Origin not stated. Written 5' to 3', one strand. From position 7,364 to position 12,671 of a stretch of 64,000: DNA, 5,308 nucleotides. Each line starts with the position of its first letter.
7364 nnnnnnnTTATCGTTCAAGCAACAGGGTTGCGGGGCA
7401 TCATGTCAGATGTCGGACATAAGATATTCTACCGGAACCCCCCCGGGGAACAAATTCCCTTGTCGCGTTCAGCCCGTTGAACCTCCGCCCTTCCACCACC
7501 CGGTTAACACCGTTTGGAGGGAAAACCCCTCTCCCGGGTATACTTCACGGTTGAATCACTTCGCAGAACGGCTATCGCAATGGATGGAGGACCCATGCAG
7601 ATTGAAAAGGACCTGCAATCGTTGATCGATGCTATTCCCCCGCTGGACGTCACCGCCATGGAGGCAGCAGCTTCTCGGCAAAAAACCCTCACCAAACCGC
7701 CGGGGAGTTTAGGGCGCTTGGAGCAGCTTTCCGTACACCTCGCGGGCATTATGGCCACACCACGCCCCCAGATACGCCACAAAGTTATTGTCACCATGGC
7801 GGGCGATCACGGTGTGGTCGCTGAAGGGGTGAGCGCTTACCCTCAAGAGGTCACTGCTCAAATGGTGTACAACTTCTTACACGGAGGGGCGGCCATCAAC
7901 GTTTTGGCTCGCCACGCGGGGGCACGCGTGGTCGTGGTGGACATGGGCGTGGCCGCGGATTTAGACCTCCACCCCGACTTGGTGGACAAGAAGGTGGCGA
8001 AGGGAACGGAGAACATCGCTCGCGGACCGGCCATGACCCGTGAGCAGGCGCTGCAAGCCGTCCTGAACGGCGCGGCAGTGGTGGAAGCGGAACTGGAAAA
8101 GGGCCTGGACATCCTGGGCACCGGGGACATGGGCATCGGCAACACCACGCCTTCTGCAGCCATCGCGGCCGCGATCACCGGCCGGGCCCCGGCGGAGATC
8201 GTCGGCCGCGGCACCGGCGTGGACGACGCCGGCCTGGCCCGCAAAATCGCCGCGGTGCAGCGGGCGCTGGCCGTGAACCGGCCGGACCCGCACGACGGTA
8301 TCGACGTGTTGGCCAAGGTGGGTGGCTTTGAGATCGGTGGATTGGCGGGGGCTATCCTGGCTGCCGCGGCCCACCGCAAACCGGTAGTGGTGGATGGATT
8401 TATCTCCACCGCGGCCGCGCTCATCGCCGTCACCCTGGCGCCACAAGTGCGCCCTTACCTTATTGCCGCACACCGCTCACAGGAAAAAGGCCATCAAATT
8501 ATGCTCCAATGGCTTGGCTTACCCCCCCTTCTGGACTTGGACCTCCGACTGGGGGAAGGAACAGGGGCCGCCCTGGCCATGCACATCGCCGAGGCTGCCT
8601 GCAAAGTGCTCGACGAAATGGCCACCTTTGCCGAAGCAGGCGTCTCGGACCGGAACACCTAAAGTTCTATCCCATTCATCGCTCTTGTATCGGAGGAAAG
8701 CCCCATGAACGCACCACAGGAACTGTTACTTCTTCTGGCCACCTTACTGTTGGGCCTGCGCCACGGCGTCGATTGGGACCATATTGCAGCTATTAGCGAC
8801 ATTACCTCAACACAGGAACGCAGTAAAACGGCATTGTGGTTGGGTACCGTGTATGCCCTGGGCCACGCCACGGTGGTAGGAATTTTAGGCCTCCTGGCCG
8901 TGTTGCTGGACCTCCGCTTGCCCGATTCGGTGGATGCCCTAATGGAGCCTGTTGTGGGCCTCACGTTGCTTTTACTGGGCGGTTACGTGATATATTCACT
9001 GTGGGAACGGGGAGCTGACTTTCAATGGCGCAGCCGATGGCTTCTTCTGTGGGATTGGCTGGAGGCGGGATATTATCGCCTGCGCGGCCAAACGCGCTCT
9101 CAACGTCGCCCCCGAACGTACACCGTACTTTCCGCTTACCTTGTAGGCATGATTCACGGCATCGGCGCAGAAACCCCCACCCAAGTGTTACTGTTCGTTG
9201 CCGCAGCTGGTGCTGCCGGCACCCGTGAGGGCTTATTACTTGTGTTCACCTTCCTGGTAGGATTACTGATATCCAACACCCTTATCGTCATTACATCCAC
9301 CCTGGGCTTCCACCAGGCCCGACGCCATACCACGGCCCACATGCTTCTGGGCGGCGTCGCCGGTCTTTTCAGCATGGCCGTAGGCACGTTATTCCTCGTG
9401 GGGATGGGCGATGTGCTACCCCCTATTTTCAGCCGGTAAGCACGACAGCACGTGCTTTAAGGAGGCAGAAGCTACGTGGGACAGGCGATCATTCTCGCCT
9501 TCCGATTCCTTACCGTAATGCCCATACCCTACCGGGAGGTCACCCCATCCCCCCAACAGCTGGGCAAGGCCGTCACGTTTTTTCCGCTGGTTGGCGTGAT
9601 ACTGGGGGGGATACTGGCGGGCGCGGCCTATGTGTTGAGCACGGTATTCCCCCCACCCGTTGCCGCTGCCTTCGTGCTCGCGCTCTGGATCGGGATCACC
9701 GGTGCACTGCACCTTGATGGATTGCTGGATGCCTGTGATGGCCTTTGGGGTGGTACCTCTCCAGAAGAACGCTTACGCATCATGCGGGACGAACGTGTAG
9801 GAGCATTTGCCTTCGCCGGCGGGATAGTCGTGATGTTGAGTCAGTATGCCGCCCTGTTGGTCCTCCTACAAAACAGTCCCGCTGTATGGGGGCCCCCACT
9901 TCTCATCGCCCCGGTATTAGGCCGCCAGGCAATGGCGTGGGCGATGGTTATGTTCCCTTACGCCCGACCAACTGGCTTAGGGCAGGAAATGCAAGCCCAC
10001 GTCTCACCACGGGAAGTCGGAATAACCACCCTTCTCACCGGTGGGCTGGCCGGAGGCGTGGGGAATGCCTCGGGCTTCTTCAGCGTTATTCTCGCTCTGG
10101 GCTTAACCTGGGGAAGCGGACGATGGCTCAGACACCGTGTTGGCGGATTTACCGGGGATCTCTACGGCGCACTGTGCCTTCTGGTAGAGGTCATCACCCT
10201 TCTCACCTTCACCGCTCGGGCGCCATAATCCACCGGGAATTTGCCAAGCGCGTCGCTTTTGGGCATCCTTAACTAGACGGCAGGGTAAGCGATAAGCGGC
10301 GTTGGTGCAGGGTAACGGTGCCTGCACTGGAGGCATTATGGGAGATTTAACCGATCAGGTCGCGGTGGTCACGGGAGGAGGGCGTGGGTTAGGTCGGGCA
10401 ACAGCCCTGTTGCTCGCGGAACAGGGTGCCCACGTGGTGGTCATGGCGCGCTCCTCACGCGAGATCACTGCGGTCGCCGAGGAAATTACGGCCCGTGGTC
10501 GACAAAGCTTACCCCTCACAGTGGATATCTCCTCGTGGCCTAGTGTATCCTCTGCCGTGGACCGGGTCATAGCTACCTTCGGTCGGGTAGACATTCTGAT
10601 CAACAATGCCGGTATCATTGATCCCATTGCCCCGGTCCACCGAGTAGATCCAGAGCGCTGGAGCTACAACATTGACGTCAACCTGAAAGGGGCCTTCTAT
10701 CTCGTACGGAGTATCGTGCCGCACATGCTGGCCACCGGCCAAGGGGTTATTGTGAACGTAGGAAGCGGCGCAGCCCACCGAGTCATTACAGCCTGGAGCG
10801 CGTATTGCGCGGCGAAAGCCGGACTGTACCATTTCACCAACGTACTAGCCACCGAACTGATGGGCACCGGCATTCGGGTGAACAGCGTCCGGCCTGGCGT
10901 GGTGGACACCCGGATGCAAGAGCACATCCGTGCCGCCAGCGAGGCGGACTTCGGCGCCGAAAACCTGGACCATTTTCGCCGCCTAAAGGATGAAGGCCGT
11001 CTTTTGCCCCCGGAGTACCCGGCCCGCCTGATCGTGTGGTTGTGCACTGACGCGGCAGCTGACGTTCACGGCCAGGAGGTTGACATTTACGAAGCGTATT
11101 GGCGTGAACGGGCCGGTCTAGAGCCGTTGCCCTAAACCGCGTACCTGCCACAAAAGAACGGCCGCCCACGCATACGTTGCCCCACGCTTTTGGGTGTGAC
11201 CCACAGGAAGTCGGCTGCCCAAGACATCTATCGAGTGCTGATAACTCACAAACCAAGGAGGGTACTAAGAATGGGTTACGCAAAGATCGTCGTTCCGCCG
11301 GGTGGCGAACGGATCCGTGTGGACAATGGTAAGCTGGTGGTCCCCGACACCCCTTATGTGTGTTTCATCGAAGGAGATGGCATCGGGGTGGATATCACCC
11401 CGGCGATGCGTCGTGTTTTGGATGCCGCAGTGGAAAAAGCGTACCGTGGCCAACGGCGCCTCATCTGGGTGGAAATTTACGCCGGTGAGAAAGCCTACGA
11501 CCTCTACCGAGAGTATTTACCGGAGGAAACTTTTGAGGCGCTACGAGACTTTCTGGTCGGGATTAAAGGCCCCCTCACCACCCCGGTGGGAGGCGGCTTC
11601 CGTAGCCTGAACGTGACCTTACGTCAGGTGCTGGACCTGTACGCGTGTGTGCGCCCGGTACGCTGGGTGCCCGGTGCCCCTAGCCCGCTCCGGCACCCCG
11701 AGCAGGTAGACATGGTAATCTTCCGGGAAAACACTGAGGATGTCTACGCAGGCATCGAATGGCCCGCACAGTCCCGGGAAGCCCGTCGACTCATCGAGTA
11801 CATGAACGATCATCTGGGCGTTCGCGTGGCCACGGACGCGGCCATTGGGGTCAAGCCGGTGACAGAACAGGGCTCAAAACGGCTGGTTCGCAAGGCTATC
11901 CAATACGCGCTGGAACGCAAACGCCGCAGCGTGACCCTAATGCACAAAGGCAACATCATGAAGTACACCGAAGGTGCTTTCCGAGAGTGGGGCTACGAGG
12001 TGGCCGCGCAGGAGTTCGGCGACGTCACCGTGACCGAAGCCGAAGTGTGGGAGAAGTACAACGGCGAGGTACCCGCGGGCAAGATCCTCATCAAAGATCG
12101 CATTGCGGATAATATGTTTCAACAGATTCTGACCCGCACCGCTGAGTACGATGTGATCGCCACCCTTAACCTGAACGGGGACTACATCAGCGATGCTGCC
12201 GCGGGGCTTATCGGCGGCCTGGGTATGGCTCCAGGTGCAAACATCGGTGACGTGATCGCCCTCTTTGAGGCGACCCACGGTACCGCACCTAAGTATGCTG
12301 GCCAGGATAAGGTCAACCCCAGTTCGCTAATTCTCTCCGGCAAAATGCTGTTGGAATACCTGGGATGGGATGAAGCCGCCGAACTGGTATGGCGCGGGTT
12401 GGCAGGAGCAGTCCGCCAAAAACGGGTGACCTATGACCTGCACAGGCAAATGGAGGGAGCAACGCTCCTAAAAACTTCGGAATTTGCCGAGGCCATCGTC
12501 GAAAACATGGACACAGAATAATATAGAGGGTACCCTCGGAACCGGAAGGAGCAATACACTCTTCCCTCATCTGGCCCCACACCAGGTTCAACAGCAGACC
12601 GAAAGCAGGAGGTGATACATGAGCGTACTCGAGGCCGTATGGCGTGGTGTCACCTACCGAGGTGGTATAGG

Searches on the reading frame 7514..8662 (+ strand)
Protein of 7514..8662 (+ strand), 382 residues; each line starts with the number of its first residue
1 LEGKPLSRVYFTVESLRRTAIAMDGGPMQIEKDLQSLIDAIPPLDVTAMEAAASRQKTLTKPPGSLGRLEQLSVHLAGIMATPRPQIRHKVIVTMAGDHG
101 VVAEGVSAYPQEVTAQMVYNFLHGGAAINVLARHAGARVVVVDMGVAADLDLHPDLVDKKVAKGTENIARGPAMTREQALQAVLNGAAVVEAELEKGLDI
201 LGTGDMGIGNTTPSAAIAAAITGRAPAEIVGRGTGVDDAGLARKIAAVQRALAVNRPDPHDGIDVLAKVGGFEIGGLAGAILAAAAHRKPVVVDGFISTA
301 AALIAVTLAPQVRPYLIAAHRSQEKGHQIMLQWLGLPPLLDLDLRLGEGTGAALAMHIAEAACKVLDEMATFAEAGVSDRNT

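Call 75: search_protein_families(library=pfam, proteins=[window:7514-8662:+], max_evalue=0.00001)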
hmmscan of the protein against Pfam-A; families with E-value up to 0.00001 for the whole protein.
window:7514-8662:+ (382 aa): 1 family
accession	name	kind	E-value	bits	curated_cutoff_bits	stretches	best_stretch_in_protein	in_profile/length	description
PF02277.22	DBI_PRT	-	2.3e-143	477.8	22.6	1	41-377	1-329/329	Phosphoribosyltransferase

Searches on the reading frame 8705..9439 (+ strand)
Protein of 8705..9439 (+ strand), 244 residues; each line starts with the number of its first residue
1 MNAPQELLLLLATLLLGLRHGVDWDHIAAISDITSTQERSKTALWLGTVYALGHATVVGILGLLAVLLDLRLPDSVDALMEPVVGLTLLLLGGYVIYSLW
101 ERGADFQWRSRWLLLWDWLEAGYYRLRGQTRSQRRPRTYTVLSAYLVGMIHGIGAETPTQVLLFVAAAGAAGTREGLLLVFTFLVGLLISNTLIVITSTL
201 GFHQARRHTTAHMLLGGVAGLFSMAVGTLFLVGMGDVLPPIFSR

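Call 75: search_protein_families(library=pfam, proteins=[window:8705-9439:+], max_evalue=0.00001)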
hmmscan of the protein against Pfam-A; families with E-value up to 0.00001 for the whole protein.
window:8705-9439:+ (244 aa): 1 family
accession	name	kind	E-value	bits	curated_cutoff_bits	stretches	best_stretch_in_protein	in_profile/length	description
PF03824.22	NicO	-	5.7e-08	32.9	27.7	1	13-67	8-63/287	High-affinity nickel-transport protein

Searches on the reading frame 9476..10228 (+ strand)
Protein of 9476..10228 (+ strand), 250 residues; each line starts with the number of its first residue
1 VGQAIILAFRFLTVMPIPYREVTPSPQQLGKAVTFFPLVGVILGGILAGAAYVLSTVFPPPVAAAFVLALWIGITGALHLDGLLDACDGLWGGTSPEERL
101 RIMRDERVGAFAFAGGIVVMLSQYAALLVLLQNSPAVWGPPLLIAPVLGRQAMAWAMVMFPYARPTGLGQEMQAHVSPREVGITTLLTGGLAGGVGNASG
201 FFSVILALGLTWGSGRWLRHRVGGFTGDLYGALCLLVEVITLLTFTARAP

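Call 75: search_protein_families(library=pfam, proteins=[window:9476-10228:+], max_evalue=0.00001)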
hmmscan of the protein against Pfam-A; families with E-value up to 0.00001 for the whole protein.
window:9476-10228:+ (250 aa): 1 family
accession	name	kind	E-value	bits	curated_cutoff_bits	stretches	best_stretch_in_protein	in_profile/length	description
PF02654.20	CobS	-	1e-53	183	23.2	1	8-243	1-207/207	Cobalamin-5-phosphate synthase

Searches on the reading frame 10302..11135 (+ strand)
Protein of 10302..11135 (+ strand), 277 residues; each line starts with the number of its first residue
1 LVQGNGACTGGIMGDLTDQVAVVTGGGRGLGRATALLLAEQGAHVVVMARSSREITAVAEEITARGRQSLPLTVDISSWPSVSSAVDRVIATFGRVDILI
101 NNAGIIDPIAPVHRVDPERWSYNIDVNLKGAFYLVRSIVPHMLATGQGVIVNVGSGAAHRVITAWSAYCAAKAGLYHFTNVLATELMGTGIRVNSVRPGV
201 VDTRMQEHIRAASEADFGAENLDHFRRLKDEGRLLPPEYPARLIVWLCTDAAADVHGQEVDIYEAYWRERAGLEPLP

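Call 75: search_protein_families(library=pfam, proteins=[window:10302-11135:+], max_evalue=0.00001)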
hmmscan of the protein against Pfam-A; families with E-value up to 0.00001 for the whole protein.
window:10302-11135:+ (277 aa): 4 families
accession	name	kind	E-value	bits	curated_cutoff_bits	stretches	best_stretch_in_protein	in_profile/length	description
PF00106.31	adh_short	-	1.5e-59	201.2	26.6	1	19-212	1-193/195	short chain dehydrogenase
PF13561.12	adh_short_C2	-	3.1e-50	171.4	27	1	28-260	6-229/236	Enoyl-(Acyl carrier protein) reductase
PF08659.16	KR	-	3.6e-12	47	22.6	1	22-201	4-178/180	KR domain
PF23441.1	SDR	-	7.3e-07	29.3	27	1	19-207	8-200/258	SDR-like rossmann domain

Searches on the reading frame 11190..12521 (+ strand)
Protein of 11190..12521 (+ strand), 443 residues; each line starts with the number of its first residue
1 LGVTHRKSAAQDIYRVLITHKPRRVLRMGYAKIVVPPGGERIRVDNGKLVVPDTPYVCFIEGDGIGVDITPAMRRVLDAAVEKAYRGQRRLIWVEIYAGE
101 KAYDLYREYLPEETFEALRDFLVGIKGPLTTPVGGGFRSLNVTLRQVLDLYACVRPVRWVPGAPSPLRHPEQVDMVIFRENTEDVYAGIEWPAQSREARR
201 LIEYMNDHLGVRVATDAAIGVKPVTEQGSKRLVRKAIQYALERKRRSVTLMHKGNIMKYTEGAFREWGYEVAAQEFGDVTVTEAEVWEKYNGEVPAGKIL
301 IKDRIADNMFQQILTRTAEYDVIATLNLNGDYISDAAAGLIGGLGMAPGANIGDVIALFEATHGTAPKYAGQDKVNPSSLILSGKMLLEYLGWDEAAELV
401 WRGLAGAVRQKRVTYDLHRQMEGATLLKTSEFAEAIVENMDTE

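Call 75: search_protein_families(library=pfam, proteins=[window:11190-12521:+], max_evalue=0.00001)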
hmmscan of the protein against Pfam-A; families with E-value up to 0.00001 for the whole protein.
window:11190-12521:+ (443 aa): 1 family
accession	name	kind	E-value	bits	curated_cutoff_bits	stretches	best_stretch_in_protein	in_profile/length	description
PF00180.25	Iso_dh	-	4.9e-91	306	27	1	57-436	2-348/348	Isocitrate/isopropylmalate dehydrogenase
